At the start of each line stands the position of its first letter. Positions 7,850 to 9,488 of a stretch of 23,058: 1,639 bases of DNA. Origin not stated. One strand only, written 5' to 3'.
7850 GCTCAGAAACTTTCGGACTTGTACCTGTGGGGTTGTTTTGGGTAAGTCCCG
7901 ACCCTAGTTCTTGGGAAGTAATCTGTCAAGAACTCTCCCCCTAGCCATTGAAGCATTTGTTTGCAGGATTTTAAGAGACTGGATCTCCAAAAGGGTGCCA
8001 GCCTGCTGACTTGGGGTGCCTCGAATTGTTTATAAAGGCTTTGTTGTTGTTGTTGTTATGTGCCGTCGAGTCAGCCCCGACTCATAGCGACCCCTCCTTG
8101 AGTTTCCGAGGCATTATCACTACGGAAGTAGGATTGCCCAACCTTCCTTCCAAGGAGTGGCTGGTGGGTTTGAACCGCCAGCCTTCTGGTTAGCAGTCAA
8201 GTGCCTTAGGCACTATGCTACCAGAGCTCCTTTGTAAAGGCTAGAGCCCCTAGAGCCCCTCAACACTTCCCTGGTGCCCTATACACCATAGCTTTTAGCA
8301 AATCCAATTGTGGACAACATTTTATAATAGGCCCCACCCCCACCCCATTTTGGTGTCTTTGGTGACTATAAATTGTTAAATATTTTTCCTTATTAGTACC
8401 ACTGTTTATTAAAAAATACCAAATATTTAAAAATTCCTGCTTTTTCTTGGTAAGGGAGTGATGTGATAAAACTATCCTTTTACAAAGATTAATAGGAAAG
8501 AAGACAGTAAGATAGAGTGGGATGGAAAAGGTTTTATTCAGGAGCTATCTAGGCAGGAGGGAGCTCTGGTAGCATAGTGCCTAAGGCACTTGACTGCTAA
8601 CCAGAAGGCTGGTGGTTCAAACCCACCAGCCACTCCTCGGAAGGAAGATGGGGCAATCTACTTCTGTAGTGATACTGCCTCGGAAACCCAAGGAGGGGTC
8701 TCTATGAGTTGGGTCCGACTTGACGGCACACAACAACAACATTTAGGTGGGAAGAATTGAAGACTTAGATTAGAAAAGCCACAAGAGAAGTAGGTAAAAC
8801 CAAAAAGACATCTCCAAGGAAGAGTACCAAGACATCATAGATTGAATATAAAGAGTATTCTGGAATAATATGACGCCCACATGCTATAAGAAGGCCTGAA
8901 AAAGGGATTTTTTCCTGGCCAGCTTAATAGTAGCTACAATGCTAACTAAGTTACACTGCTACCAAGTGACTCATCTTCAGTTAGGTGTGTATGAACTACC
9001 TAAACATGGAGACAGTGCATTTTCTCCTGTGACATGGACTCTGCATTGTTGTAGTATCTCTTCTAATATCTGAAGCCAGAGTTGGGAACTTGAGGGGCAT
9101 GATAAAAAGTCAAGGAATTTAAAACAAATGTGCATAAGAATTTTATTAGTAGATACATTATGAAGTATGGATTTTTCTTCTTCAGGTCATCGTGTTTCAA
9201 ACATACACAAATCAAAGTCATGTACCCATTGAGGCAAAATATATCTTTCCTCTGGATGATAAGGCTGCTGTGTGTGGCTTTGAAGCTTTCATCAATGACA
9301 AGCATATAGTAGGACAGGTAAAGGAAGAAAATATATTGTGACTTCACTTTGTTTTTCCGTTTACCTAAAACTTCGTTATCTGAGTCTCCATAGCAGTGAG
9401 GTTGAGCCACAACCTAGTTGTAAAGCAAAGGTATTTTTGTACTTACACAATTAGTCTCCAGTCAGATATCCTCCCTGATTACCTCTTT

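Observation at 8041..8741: Closely spaced inverted SINE pairs in the intron are potential dsRNA / editing substrates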

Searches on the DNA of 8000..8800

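Call 44: search_rna_families(source=window, start=8000, end=8800, threshold=evalue, max_evalue=10, show_alignments=2)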
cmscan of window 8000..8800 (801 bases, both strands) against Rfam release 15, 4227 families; matches with E-value up to 10: 5.
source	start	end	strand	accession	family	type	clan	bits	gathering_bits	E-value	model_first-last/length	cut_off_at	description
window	8576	8635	+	RF00005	tRNA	Gene; tRNA;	CL00001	26.2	29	0.0044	1-71/71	no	tRNA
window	8606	8695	-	RF00630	P26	Gene;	-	22.3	36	0.036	1-66/66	no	Pseudomonas sRNA P26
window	8155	8214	-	RF00005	tRNA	Gene; tRNA;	CL00001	18.8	29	0.48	1-71/71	no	tRNA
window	8577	8632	+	RF00630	P26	Gene;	-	17.2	36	0.71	1-66/66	no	Pseudomonas sRNA P26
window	8094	8184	+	RF00630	P26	Gene;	-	17.1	36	0.75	1-66/66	no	Pseudomonas sRNA P26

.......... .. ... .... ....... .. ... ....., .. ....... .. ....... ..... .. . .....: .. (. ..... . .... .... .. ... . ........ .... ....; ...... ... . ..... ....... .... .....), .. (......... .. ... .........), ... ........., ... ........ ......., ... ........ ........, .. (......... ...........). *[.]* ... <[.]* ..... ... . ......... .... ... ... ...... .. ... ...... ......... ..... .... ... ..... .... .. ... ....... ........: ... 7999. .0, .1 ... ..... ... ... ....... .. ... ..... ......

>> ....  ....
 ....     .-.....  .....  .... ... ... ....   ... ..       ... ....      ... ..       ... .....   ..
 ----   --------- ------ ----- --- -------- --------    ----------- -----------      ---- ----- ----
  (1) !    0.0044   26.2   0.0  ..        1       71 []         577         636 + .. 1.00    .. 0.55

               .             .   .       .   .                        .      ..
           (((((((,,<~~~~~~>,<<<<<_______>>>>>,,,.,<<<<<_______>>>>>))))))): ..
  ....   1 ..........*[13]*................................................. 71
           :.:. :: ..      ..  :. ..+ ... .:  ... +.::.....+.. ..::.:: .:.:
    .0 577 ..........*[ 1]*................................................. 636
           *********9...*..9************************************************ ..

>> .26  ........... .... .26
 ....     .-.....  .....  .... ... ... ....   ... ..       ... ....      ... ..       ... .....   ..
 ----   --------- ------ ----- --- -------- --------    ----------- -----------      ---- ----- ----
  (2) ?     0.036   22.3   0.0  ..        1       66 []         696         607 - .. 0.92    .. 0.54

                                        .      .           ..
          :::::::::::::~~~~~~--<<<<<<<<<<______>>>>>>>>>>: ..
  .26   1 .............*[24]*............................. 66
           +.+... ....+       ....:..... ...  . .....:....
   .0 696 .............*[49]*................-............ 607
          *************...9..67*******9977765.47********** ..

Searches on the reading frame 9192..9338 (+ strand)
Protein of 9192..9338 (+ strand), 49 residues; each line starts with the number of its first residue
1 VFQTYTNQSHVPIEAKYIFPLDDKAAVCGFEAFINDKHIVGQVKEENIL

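Call 49: find_encoding_contigs(protein=window:9192-9338:+, flank=10000, max_places=4)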
Protein seq(49 aa) (49 aa): no gene with exactly this product is on record in the collection.
